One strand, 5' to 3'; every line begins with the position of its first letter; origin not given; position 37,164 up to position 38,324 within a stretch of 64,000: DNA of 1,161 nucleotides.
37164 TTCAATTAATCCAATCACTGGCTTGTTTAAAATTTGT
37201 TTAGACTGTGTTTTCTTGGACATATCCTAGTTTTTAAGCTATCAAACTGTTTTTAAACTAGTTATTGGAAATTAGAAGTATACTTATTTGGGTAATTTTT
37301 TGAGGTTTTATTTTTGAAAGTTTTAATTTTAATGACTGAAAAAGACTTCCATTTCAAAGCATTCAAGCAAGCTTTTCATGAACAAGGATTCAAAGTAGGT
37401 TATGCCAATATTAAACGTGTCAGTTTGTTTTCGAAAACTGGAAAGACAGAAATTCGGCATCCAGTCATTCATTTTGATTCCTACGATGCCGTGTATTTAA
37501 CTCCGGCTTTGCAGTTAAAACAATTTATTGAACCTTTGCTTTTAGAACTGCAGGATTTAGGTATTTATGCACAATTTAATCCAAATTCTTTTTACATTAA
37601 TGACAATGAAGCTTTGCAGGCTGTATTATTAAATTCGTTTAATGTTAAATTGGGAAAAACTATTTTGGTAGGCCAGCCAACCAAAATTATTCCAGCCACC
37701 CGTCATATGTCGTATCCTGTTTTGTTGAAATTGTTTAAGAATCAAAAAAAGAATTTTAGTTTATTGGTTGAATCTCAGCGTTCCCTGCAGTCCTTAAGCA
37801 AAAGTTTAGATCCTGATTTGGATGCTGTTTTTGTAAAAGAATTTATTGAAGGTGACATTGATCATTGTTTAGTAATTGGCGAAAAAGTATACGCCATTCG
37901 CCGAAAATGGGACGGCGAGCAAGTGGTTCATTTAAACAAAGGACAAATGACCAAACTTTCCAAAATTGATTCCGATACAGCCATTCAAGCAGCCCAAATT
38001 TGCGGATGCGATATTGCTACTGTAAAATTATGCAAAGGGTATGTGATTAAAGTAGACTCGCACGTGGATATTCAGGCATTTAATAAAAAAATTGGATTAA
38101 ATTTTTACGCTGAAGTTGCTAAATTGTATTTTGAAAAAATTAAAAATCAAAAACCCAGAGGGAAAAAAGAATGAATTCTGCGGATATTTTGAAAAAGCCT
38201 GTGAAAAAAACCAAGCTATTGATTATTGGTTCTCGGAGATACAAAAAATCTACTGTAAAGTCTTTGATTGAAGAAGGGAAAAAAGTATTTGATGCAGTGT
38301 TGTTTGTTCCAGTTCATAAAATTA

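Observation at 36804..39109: Retropepsin-like aspartic protease divergent from two tandem RimK-type ATP-grasp genes, the first catalytically degenerate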

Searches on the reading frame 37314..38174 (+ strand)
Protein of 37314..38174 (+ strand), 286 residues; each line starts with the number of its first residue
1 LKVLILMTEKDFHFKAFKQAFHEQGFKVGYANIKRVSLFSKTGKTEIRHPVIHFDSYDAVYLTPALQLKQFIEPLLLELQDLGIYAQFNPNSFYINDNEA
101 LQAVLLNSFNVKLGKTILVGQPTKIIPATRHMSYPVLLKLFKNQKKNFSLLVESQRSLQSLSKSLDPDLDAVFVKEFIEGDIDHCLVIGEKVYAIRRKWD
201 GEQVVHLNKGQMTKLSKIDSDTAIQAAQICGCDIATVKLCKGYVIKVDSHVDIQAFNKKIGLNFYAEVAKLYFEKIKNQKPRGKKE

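Call 3: search_protein_families(library=pfam, proteins=[window:37314-38174:+], max_evalue=0.01)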
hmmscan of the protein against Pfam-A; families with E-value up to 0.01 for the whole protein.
window:37314-38174:+ (286 aa): 1 family
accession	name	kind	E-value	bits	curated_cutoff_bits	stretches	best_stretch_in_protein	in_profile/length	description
PF08443.16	RimK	-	3.2e-10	40.4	21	1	104-269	9-185/188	RimK-like ATP-grasp domain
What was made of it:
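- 37314..38174 (+): Pseudo-RimK, 286 aa. It has a full three-domain RimK fold with a degenerate active site and is the first gene of the ligase operon. PF08443 E=3e-10 (call 3).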

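Call 4: search_protein_families(library=ncbifam, proteins=[window:37314-38174:+], max_evalue=0.01)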
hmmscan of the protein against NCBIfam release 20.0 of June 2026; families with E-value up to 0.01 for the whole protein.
window:37314-38174:+ (286 aa): 5 families
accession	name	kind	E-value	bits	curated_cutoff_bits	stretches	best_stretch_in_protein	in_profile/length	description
TIGR00768.1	rimK_fam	subfamily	6.6e-08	32.2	143.4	1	3-267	2-271/276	RimK family alpha-L-glutamate ligase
TIGR02068.2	cya_phycin_syn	equivalog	6.3e-05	21.2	850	1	100-198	215-314/862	cyanophycin synthetase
NF007764.0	PRK10446.1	equivalog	8.9e-05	21.9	331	1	135-262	137-276/300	30S ribosomal protein S6--L-glutamate ligase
TIGR02144.1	LysX_arch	equivalog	0.00035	19.7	275.6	1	89-272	78-275/281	lysine biosynthesis protein LysX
NF010623.0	PRK14016.1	subfamily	0.0013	17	877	1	101-198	217-315/871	cyanophycin synthetase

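Call 7: search_solved_structures(query=window:37314-38174:+, max_evalue=1, show_alignments=2)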
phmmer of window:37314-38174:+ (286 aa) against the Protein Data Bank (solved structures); distinct sequences matched with E-value up to 1: 3.
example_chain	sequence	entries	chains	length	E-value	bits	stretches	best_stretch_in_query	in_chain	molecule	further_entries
7qyr_A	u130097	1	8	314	1.2e-05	28.2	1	15-262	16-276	Probable alpha-L-glutamate ligase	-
7lgn_A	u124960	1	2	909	0.044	16.4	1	105-197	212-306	Cyanophycin synthase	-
9rx4_L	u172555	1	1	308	0.31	13.6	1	105-176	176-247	Nuclear receptor-binding factor 2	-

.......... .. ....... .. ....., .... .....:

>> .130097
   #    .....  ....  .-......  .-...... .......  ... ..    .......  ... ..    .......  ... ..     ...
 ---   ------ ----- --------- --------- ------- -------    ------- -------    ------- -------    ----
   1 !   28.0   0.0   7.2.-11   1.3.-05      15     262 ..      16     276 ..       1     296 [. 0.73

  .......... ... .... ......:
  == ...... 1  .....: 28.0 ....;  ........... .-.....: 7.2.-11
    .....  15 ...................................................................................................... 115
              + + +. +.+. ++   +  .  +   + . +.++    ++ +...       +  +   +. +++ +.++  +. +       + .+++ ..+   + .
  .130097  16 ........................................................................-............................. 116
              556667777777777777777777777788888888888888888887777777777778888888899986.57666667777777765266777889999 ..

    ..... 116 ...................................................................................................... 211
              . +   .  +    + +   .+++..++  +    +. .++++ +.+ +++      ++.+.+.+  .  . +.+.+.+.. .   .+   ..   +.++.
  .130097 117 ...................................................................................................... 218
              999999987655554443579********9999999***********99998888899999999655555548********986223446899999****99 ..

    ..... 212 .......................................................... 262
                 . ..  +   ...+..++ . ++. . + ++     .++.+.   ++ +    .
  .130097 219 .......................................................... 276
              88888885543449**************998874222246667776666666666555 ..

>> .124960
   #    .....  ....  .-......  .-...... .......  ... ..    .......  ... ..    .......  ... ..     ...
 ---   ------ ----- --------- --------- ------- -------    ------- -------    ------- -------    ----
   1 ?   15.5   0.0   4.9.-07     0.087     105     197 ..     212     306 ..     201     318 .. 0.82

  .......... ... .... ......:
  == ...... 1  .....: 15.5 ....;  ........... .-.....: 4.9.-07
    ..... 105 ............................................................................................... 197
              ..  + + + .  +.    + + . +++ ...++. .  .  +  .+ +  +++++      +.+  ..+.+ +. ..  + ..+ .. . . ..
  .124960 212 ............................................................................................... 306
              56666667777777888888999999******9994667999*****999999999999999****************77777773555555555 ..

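Call 8: find_homologous_proteins(query=window:37314-38174:+, max_evalue=0.001)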
Query window:37314-38174:+ (286 aa): 8 proteins with E <= 0.001 among 602 candidates.
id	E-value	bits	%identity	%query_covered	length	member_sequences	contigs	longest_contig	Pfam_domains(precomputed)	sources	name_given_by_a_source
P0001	5.1e-186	634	100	100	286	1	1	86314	PF08443.17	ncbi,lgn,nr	ncbi:MAG: hypothetical protein Q7S92_04970 [Candidatus Diapherotrites archaeon]|nr:hypothetical prot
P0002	5.4e-154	529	83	98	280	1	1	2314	PF08443.17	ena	-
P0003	1.9e-65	239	43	98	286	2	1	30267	PF08443.17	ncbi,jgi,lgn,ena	-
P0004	2.0e-65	239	44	96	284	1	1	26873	PF08443.17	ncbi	ncbi:MAG: hypothetical protein QXK06_03345 [Candidatus Diapherotrites archaeon]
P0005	2.3e-63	232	44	94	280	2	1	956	-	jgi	jgi:hypothetical protein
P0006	2.0e-62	229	43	98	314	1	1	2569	PF08443.17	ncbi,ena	-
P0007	2.9e-58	216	39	96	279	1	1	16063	PF08443.17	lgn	-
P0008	1.6e-54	203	40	96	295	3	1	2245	PF08443.17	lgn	-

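Call 9: find_encoding_contigs(protein=P0003, flank=6000, max_places=2)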
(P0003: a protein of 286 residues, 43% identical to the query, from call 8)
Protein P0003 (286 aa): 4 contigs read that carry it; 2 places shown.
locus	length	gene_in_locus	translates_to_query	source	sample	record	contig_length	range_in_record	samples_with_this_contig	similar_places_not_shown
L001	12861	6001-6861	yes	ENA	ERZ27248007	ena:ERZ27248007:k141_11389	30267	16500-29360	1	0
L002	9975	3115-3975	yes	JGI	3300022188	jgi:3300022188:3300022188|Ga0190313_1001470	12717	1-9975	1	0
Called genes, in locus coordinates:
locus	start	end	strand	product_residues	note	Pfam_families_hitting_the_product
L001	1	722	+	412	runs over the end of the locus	PF00464:SHMT, PF00155:Aminotran_1_2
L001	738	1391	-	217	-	PF01812:5-FTHF_cyc-lig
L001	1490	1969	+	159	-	-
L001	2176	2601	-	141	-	PF00011:HSP20, PF17886:ArsA_HSP20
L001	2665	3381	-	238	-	-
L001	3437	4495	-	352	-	PF00579:tRNA-synt_1b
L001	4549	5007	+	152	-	PF01467:CTP_transf_like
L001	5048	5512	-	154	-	PF13302:Acetyltransf_3 (weak), PF13420:Acetyltransf_4 (weak), PF13673:Acetyltransf_10, PF00583:Acetyltransf_1, PF13508:Acetyltransf_7, PF08445:FR47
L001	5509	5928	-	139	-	PF05618:RimB-like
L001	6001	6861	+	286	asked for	PF08443:RimK (weak)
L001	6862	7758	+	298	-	PF18030:Rimk_N (weak), PF07478:Dala_Dala_lig_C (faint), PF02655:ATP-grasp_3, PF08443:RimK, PF02750:Synapsin_C, PF02955:GSH-S_ATP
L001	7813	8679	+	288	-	-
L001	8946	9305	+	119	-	-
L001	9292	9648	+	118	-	PF10049:DUF2283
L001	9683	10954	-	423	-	PF00709:Adenylsucc_synt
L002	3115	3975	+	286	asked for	PF08443:RimK (weak)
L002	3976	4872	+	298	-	PF07478:Dala_Dala_lig_C (faint), PF18030:Rimk_N (weak), PF02655:ATP-grasp_3, PF08443:RimK, PF02750:Synapsin_C, PF02955:GSH-S_ATP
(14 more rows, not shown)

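Call 10: find_encoding_contigs(protein=P0004, flank=6000, max_places=2)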
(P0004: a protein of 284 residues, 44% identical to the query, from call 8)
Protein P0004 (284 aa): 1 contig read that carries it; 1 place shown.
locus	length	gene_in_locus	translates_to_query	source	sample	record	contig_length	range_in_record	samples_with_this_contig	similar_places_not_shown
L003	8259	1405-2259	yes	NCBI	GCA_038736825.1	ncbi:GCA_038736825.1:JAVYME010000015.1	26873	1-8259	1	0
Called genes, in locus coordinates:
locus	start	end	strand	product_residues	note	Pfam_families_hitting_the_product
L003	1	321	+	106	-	PF01467:CTP_transf_like (weak)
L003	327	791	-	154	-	PF13420:Acetyltransf_4 (weak), PF00583:Acetyltransf_1, PF13673:Acetyltransf_10, PF13508:Acetyltransf_7, PF08445:FR47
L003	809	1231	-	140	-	PF05618:RimB-like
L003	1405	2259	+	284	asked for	PF08443:RimK (faint)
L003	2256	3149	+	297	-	PF07478:Dala_Dala_lig_C (faint), PF18030:Rimk_N (weak), PF08443:RimK, PF02750:Synapsin_C, PF02955:GSH-S_ATP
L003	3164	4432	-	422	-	PF00709:Adenylsucc_synt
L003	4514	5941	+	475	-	PF00478:IMPDH, PF00571:CBS, PF03060:NMO, PF01070:FMN_dh, PF01645:Glu_synthase (weak)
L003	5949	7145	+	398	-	PF00926:DHBP_synthase, PF00925:GTP_cyclohydro2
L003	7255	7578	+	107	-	-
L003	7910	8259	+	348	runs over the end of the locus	PF25011:VSR_TRX, PF13462:Thioredoxin_4 (weak)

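Call 11: find_encoding_contigs(protein=P0007, flank=6000, max_places=2)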
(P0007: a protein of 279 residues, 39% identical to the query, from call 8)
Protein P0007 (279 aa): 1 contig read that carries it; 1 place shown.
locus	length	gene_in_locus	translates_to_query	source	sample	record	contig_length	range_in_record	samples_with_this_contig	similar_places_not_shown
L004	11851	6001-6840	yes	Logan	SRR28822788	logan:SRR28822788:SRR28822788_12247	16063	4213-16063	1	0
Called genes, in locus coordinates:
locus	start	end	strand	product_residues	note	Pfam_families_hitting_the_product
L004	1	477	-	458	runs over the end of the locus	PF00206:Lyase_1, PF08328:ASL_C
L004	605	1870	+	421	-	PF00464:SHMT, PF00155:Aminotran_1_2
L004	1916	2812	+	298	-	PF17125:Methyltr_RsmF_N, PF01728:FtsJ (weak), PF01189:Methyltr_RsmB-F, PF13847:Methyltransf_31 (weak)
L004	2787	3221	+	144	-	-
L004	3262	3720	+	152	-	-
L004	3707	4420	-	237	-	-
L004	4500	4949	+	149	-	PF01467:CTP_transf_like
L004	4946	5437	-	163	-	PF13302:Acetyltransf_3, PF13420:Acetyltransf_4, PF00583:Acetyltransf_1, PF13673:Acetyltransf_10, PF13508:Acetyltransf_7, PF08445:FR47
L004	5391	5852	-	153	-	PF13650:Asp_protease_2 (weak), PF05618:RimB-like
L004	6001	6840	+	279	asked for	PF08443:RimK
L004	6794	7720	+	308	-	PF18030:Rimk_N, PF02655:ATP-grasp_3 (weak), PF02750:Synapsin_C, PF08443:RimK, PF02955:GSH-S_ATP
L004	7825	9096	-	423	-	PF00709:Adenylsucc_synt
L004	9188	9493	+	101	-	-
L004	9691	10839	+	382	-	-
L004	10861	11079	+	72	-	PF00037:Fer4 (weak), PF12797:Fer4_2 (weak), PF12837:Fer4_6 (weak), PF12838:Fer4_7 (faint), PF13237:Fer4_10 (faint), PF13459:Fer4_15, PF13183:Fer4_8 (faint), PF13370:Fer4_13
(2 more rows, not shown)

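Call 23: find_homologous_proteins(query=A1, max_evalue=0.00001)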
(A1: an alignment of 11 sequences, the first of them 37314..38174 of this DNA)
Query A1 (11 sequences) (286 aa, profile of the alignment): 71 proteins with E <= 0.00001 among 6864 candidates.
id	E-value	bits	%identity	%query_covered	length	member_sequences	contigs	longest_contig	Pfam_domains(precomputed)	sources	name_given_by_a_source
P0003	1.8e-127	442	43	98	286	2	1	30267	PF08443.17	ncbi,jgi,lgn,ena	-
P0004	1.9e-127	442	44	96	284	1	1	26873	PF08443.17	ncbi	ncbi:MAG: hypothetical protein QXK06_03345 [Candidatus Diapherotrites archaeon]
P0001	1.3e-124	433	100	100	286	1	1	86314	PF08443.17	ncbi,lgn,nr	ncbi:MAG: hypothetical protein Q7S92_04970 [Candidatus Diapherotrites archaeon]|nr:hypothetical prot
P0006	3.1e-122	425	43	98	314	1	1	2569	PF08443.17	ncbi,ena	-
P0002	2.0e-120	419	83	98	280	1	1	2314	PF08443.17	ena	-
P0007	9.3e-120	417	39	96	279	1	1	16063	PF08443.17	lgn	-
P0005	1.4e-118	413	44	94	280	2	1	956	-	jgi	jgi:hypothetical protein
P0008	1.4e-111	390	40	96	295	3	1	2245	PF08443.17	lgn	-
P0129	3.7e-107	376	34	99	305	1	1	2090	PF18030.8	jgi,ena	-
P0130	8.0e-106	371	34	99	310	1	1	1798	PF18030.8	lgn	-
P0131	1.2e-105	371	31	99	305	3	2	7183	PF18030.8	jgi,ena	-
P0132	7.9e-105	368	38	100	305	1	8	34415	PF08443.17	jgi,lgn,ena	jgi:glutathione synthase/RimK-type ligase-like ATP-grasp enzyme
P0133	7.1e-104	365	39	98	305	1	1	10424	PF08443.17,PF02655.20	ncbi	-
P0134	9.1e-104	365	38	100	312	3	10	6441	PF08443.17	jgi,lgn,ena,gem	-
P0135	2.8e-103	363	45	95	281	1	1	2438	PF08443.17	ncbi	-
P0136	2.7e-102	360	36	99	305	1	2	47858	PF08443.17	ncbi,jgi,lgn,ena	-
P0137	7.9e-102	358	36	100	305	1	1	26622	PF08443.17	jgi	jgi:glutathione synthase/RimK-type ligase-like ATP-grasp enzyme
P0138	4.7e-101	356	35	97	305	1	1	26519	PF08443.17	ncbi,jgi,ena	-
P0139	1.1e-100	355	36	98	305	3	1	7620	PF08443.17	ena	-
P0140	2.7e-100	353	32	90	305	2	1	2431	PF18030.8,PF08443.17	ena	-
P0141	4.5e-100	353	35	98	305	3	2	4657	PF08443.17,PF02655.20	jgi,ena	-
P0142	4.9e-100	352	38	99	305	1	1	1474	PF08443.17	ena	-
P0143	6.2e-100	352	37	96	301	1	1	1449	PF08443.17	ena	-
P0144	1.0e-99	351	36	99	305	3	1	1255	PF08443.17,PF02655.20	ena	-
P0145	7.6e-99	348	34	96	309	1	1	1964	PF08443.17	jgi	jgi:glutathione synthase/RimK-type ligase-like ATP-grasp enzyme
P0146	9.1e-99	348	35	90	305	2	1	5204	PF18030.8,PF08443.17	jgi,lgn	-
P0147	1.1e-97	345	38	97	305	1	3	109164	PF08443.17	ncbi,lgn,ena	ncbi:MAG: hypothetical protein AABW59_05285 [archaeon]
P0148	3.0e-97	343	33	98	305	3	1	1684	PF18030.8,PF08443.17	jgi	-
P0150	2.3e-96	340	33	97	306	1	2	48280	PF08443.17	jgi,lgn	jgi:glutathione synthase/RimK-type ligase-like ATP-grasp enzyme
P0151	6.5e-96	339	34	96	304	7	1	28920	PF08443.17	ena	-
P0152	2.5e-95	337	30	98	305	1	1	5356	PF08443.17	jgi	jgi:glutathione synthase/RimK-type ligase-like ATP-grasp enzyme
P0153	4.6e-95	336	33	96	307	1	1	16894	PF08443.17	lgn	-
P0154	6.3e-95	336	36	97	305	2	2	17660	PF08443.17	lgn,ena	-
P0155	4.7e-94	333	46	98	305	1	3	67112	PF08443.17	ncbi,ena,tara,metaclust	tara:strand:- start:4889 stop:5806 length:918 start_codon:yes stop_codon:yes gene_type:complete|meta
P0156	5.1e-94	333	33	98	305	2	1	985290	PF08443.17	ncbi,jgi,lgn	ncbi:MAG: hypothetical protein WC821_04805 [archaeon]|jgi:glutathione synthase/RimK-type ligase-like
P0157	1.5e-93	331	33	96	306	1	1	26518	PF08443.17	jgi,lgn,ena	-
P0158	2.0e-93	331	34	88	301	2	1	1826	PF08443.17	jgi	-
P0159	2.2e-93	331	33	79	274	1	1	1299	PF08443.17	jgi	jgi:glutathione synthase/RimK-type ligase-like ATP-grasp enzyme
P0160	2.3e-93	330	35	98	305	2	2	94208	PF08443.17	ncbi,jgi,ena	ncbi:MAG: hypothetical protein WCW13_05105 [archaeon]|jgi:glutathione synthase/RimK-type ligase-like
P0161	3.4e-93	330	37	92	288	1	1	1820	PF08443.17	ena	-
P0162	7.1e-93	329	36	97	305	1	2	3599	PF08443.17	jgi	jgi:glutathione synthase/RimK-type ligase-like ATP-grasp enzyme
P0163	1.0e-92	328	32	98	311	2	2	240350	PF08443.17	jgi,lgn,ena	-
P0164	1.1e-92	328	34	97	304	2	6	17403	PF08443.17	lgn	-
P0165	1.9e-92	327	32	98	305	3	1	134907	PF08443.17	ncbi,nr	ncbi:Ribosomal protein S6--L-glutamate ligase [uncultured archaeon]|nr:Ribosomal protein S6--L-gluta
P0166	2.1e-91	324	33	97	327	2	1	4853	PF08443.17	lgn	-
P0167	6.1e-91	323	35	95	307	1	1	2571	PF08443.17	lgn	-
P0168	8.1e-91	322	32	97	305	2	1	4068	PF08443.17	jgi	jgi:glutathione synthase/RimK-type ligase-like ATP-grasp enzyme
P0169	8.2e-91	322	31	95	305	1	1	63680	PF08443.17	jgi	jgi:glutathione synthase/RimK-type ligase-like ATP-grasp enzyme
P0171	2.4e-90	321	32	99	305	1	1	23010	PF08443.17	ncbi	-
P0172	1.4e-89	318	33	98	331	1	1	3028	PF08443.17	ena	-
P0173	2.5e-89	317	34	99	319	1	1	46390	PF08443.17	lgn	-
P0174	6.0e-88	313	33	97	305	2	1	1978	PF08443.17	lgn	-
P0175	3.3e-86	307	34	90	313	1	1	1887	PF08443.17,PF02655.20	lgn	-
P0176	4.0e-86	307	34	90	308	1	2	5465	PF08443.17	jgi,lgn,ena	-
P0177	2.3e-85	304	34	90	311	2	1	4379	PF08443.17,PF02655.20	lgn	-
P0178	2.3e-85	304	33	96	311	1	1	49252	PF08443.17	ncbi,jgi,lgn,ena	-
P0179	3.1e-85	304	34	90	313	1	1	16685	PF08443.17,PF02655.20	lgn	-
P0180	6.2e-85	303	32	90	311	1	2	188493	PF08443.17,PF02655.20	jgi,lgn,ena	-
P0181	8.9e-85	302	32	90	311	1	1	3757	PF08443.17,PF02655.20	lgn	-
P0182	2.0e-84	301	33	90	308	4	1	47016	PF08443.17,PF02655.20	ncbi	-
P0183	6.3e-83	296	31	96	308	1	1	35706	PF08443.17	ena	-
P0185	1.6e-80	288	32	90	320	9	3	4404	PF08443.17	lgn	-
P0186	2.3e-79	285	31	79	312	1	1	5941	PF08443.17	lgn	-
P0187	4.2e-79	284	33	90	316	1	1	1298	PF08443.17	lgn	-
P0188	4.5e-78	280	31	80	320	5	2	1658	PF08443.17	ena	-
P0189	5.4e-71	257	32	100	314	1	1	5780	PF08443.17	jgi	jgi:glutathione synthase/RimK-type ligase-like ATP-grasp enzyme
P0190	1.9e-68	249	34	96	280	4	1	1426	PF08443.17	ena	-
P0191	1.1e-9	56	27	49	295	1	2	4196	PF18030.8,PF02955.22,PF14397.12,PF08443.17,PF02655.20,PF02750.19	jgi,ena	-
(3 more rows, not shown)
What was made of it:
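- Pseudoenzyme status: 70 clusters score 249-442 bits, then the scores drop to 56 bits (call 23).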
